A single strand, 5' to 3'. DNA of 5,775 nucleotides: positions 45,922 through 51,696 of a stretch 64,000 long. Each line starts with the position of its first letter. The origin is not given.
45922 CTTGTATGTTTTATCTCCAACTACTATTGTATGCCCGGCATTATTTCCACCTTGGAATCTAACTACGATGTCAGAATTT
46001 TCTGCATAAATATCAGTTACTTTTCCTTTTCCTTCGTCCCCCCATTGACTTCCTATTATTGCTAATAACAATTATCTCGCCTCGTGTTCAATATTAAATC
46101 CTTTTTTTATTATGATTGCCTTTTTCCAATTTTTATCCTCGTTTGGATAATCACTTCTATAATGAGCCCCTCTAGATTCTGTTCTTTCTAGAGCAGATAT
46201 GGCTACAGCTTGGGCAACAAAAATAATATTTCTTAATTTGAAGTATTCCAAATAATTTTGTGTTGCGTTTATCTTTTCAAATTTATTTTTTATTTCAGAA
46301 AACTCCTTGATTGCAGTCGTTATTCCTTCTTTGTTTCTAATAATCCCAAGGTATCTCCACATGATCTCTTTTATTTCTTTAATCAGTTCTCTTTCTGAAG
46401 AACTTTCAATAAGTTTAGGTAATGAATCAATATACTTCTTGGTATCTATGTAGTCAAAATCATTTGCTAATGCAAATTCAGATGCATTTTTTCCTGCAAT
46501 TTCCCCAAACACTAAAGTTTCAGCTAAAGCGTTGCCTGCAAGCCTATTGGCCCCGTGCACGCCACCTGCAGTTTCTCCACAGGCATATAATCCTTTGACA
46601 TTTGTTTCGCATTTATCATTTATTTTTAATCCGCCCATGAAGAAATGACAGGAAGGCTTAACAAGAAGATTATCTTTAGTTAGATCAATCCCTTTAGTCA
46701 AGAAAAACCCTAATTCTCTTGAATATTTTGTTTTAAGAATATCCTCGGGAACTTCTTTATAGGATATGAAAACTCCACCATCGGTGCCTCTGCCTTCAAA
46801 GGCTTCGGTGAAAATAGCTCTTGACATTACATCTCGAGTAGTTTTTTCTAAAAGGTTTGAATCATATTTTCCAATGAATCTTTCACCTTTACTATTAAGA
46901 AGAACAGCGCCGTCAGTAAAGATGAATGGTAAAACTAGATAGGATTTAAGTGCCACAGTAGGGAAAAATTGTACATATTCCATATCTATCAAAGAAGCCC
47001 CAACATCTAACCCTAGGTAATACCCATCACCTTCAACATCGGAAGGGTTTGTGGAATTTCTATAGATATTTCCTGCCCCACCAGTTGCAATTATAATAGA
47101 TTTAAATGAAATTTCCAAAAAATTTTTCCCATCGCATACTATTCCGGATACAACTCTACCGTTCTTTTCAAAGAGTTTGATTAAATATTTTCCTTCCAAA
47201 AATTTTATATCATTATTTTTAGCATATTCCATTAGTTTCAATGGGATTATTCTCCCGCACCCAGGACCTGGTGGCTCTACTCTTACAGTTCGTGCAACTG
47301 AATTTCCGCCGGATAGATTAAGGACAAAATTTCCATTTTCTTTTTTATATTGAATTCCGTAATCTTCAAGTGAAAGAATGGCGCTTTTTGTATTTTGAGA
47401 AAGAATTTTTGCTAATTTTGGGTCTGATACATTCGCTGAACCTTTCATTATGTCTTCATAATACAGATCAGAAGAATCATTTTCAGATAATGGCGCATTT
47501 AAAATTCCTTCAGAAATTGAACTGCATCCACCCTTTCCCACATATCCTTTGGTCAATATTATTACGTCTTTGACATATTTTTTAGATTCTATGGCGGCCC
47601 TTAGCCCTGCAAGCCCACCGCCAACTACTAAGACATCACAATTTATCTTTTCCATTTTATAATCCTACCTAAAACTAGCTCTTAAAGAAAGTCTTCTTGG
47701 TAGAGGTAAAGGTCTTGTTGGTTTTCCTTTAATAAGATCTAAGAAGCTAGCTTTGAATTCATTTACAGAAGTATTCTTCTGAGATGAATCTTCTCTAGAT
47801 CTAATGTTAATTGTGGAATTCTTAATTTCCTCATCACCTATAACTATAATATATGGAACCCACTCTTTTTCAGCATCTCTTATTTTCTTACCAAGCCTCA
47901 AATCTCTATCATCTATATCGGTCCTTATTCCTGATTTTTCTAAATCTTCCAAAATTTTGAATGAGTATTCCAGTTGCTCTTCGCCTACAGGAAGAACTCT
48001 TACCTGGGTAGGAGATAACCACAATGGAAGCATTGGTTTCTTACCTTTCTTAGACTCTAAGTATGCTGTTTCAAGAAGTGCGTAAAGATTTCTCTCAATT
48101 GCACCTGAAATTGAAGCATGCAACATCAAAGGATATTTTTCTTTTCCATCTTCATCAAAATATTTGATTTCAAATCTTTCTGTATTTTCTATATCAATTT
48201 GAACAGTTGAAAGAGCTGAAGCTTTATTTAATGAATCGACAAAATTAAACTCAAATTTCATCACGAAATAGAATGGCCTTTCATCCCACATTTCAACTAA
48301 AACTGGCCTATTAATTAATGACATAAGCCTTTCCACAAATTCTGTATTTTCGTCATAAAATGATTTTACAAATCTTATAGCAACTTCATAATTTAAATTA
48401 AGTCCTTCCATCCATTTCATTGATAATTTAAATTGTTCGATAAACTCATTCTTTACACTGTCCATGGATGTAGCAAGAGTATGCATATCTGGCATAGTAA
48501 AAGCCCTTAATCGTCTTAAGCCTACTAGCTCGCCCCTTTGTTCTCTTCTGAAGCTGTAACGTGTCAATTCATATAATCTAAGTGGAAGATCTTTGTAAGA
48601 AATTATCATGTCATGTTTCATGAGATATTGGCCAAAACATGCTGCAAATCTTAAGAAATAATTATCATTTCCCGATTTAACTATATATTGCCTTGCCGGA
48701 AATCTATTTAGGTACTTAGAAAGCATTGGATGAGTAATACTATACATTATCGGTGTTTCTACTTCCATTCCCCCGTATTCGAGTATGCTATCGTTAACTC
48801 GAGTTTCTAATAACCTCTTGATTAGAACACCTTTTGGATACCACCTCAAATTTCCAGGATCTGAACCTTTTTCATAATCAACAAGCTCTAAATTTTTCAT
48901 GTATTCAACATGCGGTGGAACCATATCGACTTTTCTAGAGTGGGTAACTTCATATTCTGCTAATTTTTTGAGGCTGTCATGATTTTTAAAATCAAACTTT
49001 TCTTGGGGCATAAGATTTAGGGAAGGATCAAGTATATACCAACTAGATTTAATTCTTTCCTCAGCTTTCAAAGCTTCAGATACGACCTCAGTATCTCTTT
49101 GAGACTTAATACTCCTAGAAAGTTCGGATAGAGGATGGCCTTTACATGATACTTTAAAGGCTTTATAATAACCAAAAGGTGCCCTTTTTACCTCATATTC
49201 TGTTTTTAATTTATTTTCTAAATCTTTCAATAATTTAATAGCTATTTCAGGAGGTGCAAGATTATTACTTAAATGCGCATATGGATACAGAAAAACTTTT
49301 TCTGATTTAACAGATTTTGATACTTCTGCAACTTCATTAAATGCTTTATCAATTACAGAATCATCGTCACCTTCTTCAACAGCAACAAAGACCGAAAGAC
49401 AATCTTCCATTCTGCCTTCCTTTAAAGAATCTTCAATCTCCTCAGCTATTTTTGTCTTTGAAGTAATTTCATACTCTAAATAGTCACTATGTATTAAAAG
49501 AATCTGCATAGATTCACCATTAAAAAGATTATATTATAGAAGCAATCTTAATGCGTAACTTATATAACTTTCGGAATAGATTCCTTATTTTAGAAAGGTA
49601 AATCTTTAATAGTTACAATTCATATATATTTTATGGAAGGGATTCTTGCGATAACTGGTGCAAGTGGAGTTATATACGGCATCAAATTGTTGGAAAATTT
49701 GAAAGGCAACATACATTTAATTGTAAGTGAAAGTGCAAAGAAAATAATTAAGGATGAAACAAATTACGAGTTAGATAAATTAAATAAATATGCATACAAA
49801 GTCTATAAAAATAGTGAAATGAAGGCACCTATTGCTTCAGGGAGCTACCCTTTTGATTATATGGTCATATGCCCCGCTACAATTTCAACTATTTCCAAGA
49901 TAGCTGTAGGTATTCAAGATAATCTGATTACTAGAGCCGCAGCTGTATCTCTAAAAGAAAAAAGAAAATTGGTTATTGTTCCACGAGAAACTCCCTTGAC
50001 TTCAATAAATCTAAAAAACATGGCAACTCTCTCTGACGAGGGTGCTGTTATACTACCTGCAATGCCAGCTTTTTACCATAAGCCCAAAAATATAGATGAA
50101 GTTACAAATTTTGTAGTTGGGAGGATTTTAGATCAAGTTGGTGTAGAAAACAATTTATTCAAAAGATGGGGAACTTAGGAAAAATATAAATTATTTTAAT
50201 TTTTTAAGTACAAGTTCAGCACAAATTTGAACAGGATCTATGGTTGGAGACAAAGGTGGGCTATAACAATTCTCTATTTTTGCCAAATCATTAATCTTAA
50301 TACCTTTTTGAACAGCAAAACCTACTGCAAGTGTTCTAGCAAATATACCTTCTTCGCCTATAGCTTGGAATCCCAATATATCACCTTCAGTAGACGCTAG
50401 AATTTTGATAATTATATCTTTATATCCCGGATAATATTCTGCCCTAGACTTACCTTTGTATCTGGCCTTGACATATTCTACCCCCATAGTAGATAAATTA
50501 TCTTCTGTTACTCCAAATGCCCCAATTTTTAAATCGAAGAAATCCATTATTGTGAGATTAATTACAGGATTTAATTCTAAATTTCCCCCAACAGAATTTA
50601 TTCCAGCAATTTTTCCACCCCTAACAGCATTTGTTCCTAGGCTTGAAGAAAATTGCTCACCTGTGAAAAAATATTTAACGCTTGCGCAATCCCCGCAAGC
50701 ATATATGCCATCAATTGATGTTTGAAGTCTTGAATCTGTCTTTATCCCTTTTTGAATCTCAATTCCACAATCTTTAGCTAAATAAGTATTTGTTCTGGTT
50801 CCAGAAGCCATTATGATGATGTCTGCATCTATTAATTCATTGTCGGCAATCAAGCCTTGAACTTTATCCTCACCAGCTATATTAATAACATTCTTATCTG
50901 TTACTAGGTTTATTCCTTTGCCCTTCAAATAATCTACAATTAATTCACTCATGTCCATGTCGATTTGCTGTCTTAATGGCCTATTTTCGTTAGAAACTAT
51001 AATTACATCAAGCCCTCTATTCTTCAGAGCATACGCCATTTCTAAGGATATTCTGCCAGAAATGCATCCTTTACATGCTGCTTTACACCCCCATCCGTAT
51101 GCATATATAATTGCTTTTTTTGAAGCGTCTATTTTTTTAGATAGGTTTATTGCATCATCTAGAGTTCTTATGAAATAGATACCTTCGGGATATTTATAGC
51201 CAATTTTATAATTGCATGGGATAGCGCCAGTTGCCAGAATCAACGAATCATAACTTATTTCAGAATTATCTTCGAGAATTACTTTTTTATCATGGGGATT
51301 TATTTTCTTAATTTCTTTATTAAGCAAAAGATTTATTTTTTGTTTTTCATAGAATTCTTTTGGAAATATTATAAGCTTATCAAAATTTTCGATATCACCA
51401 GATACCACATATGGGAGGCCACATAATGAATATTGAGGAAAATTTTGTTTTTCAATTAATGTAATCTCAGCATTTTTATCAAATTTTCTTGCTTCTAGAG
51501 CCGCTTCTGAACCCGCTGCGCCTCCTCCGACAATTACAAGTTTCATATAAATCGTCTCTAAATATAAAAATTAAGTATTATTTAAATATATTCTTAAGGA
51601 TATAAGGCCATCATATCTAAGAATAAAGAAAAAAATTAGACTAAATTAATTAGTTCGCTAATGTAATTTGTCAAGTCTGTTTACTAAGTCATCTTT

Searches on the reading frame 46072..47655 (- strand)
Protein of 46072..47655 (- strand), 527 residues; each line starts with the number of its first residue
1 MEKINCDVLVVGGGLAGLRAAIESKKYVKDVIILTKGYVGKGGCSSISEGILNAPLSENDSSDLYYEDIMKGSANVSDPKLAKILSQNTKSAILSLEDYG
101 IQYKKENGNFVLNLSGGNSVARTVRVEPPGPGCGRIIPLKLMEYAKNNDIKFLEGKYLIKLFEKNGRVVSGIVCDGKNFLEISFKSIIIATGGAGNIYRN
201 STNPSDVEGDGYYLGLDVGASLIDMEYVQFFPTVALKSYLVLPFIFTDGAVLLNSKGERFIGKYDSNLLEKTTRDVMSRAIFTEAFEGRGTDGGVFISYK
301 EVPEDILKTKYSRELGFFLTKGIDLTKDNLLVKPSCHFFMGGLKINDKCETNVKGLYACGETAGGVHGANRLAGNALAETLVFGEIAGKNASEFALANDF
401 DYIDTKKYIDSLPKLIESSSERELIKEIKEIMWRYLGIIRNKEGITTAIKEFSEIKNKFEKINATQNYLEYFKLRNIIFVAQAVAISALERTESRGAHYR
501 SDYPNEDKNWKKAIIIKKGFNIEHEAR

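Call 20: search_protein_families(library=ncbifam, max_evalue=0.00001, proteins=[window:46072-47655:-])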
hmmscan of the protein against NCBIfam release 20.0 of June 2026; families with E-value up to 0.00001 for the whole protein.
window:46072-47655:- (527 aa): 44 families (the best 25 are shown)
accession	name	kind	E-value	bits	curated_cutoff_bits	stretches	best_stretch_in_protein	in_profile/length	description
NF004900.0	PRK06263.1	equivalog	1.5e-144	482.6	718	1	2-519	4-537/546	fumarate reductase (CoM/CoB) subunit TfrA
TIGR01812.1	sdhA_frdA_Gneg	subfamily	1.7e-98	330.6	567.3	1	7-516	1-542/568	succinate dehydrogenase or fumarate reductase, flavoprotein subunit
TIGR00551.1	nadB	equivalog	1.6e-96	324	452.75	1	5-504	2-489/489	L-aspartate oxidase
NF004724.0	PRK06069.1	subfamily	1e-93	314.5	826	1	1-516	1-551/577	succinate dehydrogenase/fumarate reductase flavoprotein subunit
NF005701.0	PRK07512.1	equivalog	1.5e-92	310.6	528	1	4-513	8-493/516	L-aspartate oxidase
NF005636.0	PRK07395.1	subfamily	4.5e-87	292.6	723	1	5-518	12-549/560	L-aspartate oxidase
NF005866.0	PRK07803.1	equivalog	2.9e-85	286.7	819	2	272-517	320-582/631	fumarate reductase/succinate dehydrogenase flavoprotein subunit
NF005037.0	PRK06452.1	equivalog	2.9e-84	283.6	862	1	1-515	1-539/566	succinate dehydrogenase flavoprotein subunit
NF005867.0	PRK07804.1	equivalog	2.1e-83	280.4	639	1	5-517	18-530/548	L-aspartate oxidase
NF005978.0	PRK08071.1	equivalog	7.5e-82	275.4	621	1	6-525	4-512/514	L-aspartate oxidase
TIGR01816.1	sdhA_forward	equivalog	1.2e-75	254.9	727.35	1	6-518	3-553/584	succinate dehydrogenase flavoprotein subunit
NF042982.1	MFR_Fp_SdhA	equivalog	1.5e-75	254.9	1100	1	5-511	47-582/612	8-methylmenaquinol:fumarate reductase flavoprotein subunit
NF006567.0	PRK09077.1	equivalog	6e-75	252.5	629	1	3-517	6-532/537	L-aspartate oxidase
NF006383.0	PRK08626.1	equivalog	2.1e-72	244.4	663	2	141-512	164-563/657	fumarate reductase flavoprotein subunit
NF004613.0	PRK05945.1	equivalog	1e-69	235.7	824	1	5-510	3-543/575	succinate dehydrogenase/fumarate reductase flavoprotein subunit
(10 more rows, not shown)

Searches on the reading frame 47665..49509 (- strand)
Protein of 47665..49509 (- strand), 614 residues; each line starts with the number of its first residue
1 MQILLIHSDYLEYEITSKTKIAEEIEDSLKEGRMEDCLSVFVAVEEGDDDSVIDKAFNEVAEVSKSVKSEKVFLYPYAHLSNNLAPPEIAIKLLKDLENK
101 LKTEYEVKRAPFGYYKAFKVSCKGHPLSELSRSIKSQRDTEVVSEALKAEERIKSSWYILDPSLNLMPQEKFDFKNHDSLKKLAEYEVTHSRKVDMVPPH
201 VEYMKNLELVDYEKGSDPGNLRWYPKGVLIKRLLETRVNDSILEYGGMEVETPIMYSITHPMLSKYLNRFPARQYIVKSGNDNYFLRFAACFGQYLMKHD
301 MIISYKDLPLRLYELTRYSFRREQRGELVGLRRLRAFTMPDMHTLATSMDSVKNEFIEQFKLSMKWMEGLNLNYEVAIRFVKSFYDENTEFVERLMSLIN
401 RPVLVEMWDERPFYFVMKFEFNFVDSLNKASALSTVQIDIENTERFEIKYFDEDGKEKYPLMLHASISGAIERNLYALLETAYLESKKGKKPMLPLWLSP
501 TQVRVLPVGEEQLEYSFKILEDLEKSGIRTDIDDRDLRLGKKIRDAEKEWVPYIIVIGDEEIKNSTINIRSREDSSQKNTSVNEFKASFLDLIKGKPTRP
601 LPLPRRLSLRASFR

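Call 20: search_protein_families(library=ncbifam, max_evalue=0.00001, proteins=[window:47665-49509:-])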
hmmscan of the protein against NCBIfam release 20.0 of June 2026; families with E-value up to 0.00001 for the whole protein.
window:47665-49509:- (614 aa): 11 families
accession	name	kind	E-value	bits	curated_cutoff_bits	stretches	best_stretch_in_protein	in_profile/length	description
NF003068.0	PRK03991.1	equivalog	1.4e-259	862.6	484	1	1-613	1-612/613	threonine--tRNA ligase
TIGR00418.1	thrS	equivalog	3.2e-158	528.1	383.65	1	18-586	1-558/565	threonine--tRNA ligase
NF011500.0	PRK14938.1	equivalog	1.2e-74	251.6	362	2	1-148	1-146/387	Ser-tRNA(Thr) hydrolase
NF006625.0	PRK09194.1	equivalog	5.7e-21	75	558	2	443-586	416-555/559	proline--tRNA ligase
TIGR00409.1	proS_fam_II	equivalog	9.7e-18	64.3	306.7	2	444-587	423-563/568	proline--tRNA ligase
TIGR00408.1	proS_fam_I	equivalog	3.1e-16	59.3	437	1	443-594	232-382/475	proline--tRNA ligase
TIGR00389.1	glyS_dimeric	equivalog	2e-15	56.4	243.3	1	444-589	412-561/565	glycine--tRNA ligase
NF008979.1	PRK12325.1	exception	4.5e-14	52.1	550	1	445-587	295-434/437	proline--tRNA ligase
NF003211.1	PRK04173.1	equivalog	6.2e-13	48.4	312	1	447-586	308-451/454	glycine--tRNA ligase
TIGR00442.1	hisS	equivalog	4e-12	45.8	286.75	1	499-580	323-404/406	histidine--tRNA ligase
NF009085.0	PRK12420.1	equivalog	7.1e-09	35.5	540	1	501-585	339-422/426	histidine--tRNA ligase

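Call 66: find_related_loci(query=window:47665-49509:-, collection=genome_contigs, flank=500)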
Query window:47665-49509:- (614 aa) in genome_contigs; peptide patterns used: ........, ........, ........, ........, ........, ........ (x = any residue, [..] = any of these).
306 stretches matched a pattern; 293 encode a relative of the query (tblastn E <= 1e-3); the best 80 are kept; 80 distinct loci.
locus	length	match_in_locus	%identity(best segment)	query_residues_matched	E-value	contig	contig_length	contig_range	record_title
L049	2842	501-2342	99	1-614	0e+0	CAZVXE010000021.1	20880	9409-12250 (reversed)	MAG TPA_asm: uncultured Thermococci archaeon isolate binchicken_co257_23 genome assembly, contig: NODE_2911_length_20880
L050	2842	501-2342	98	1-614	0e+0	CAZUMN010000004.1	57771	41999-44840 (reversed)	MAG TPA_asm: uncultured Thermococci archaeon isolate SRP263991_co4_129 genome assembly, contig: NODE_446_length_57771_co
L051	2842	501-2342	98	1-614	0e+0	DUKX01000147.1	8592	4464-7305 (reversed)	MAG TPA_asm: Methanofastidiosum sp. isolate UBA9950 contig_51661, whole genome shotgun sequence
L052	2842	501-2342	96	1-614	0e+0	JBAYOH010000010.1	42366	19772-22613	MAG: Methanofastidiosum sp. isolate SO_2016_LW2_109 scaffold01452_LW138R_2016, whole genome shotgun sequence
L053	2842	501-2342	93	1-614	0e+0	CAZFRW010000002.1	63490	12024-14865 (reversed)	MAG TPA_asm: uncultured Thermococci archaeon isolate binchicken_co27_253 genome assembly, contig: NODE_747_length_63490_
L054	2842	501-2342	91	1-614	0e+0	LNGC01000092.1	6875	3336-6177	MAG: Candidatus Methanofastidiosum methylothiophilum isolate U1lsi0528_Bin055 AMQ22_contig000092, whole genome shotgun s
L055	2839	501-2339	91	1-614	0e+0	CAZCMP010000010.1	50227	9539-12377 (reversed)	MAG TPA_asm: uncultured Thermococci archaeon isolate binchicken_co43_47 genome assembly, contig: NODE_898_length_50227_c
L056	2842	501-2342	88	1-614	0e+0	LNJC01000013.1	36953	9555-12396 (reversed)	MAG: Candidatus Methanofastidiosum methylothiophilum isolate BMIXfssc0709_Meth_Bin006 APG12_contig000013, whole genome s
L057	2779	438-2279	87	1-614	0e+0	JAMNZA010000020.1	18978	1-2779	MAG: Methanobacteriota archaeon isolate Bin_39 Bin_39_scaffold_2546, whole genome shotgun sequence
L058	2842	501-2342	85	1-614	0e+0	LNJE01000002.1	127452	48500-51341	MAG: Candidatus Methanofastidiosum methylothiophilum isolate ADurb1213_Bin02801 APG09_contig000002, whole genome shotgun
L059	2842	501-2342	82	1-614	0e+0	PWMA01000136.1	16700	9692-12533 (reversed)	MAG: Candidatus Methanofastidiosia archaeon isolate CSSed10_256R1 CS-Sed10-C6960, whole genome shotgun sequence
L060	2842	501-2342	85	1-614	0e+0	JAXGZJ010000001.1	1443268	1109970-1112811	MAG: Methanofastidiosum sp. isolate AnMBR.bin534 bin534_1, whole genome shotgun sequence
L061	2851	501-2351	60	1-614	0e+0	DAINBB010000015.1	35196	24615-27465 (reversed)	MAG TPA_asm: Halobacteria archaeon isolate CTOTU18755 NODE_936_length_35196_cov_6.444580, whole genome shotgun sequence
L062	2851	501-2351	60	1-614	0e+0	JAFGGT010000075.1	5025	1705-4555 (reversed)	MAG: Candidatus Methanofastidiosia archaeon isolate Zod_Metabat.1406 k87_4578162, whole genome shotgun sequence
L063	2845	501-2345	61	1-614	0e+0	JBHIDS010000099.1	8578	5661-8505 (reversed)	MAG: Candidatus Methanofastidiosia archaeon isolate b3.sp3_bin.27 NODE_2960_length_8578_cov_4.985099, whole genome shotg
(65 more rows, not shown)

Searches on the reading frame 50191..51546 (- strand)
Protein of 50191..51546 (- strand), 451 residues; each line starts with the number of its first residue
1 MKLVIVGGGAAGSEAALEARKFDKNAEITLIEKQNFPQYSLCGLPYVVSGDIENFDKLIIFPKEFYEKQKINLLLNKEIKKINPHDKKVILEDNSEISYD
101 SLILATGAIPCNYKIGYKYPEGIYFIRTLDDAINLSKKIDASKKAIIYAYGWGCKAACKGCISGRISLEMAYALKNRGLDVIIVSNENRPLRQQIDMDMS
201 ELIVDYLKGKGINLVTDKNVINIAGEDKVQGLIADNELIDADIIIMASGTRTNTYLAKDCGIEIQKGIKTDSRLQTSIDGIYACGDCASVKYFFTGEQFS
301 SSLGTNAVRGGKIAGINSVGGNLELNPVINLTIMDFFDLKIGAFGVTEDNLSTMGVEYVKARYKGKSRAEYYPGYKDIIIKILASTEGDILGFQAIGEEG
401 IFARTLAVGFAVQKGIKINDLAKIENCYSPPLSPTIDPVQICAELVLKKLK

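Call 20: search_protein_families(library=ncbifam, max_evalue=0.00001, proteins=[window:50191-51546:-])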
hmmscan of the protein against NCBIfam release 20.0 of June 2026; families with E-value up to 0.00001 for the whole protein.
window:50191-51546:- (451 aa): 45 families (the best 25 are shown)
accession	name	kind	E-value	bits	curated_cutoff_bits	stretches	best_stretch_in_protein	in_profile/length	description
TIGR03385.1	CoA_CoA_reduc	equivalog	2.9e-88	296.6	578.8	1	2-442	1-438/439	CoA-disulfide reductase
NF007123.0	PRK09564.1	equivalog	1.2e-79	268.1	458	1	1-442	1-439/444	CoA-disulfide reductase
NF046103.1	NOXase_Strep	equivalog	3.8e-51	174.5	600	1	2-425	1-420/442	H2O-forming NADH oxidase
NF010037.0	PRK13512.1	equivalog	1.8e-50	172.1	394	1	1-437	2-428/438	CoA-disulfide reductase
NF045765.1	PhenlGlyoxDHPadH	equivalog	2.4e-49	168.3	475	1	3-320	5-309/416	NADH-dependent phenylglyoxylate dehydrogenase subunit epsilon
TIGR02374.1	nitri_red_nirB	equivalog_domain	4.4e-44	151.1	578.35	1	3-291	1-281/794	nitrite reductase large subunit NirB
NF042949.2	3PPDioc_HcaD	equivalog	6.4e-39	133.8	450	1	2-291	3-279/386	3-phenylpropionate/cinnamic acid dioxygenase ferredoxin--NAD(+) reductase subunit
NF003437.0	PRK04965.1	equivalog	3.2e-35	121.9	392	1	2-290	4-277/378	NADH:flavorubredoxin reductase NorW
NF007286.0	PRK09754.1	equivalog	4.6e-29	101.4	447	1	3-320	6-308/400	phenylpropionate dioxygenase ferredoxin reductase subunit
NF041682.1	ant_diox_AndAa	equivalog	7.2e-29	100.7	650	1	3-288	6-279/406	anthranilate 1,2-dioxygenase system ferredoxin--NAD(+) reductase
NF011565.0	PRK14989.1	subfamily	1.4e-25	89.5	883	1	2-292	5-287/847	nitrite reductase large subunit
TIGR01350.1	lipoamide_DH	equivalog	1.2e-23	83.5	408.8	1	87-399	117-412/461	dihydrolipoyl dehydrogenase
TIGR02053.1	MerA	equivalog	3.9e-23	82.2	454.45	1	163-428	175-439/465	mercury(II) reductase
NF004943.0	PRK06292.2-1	equivalog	6.6e-21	74.6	432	1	69-426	101-439/456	dihydrolipoyl dehydrogenase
NF005883.0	PRK07845.1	equivalog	9.7e-21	74.3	479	1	163-436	185-452/466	NAD(P)H-quinone dehydrogenase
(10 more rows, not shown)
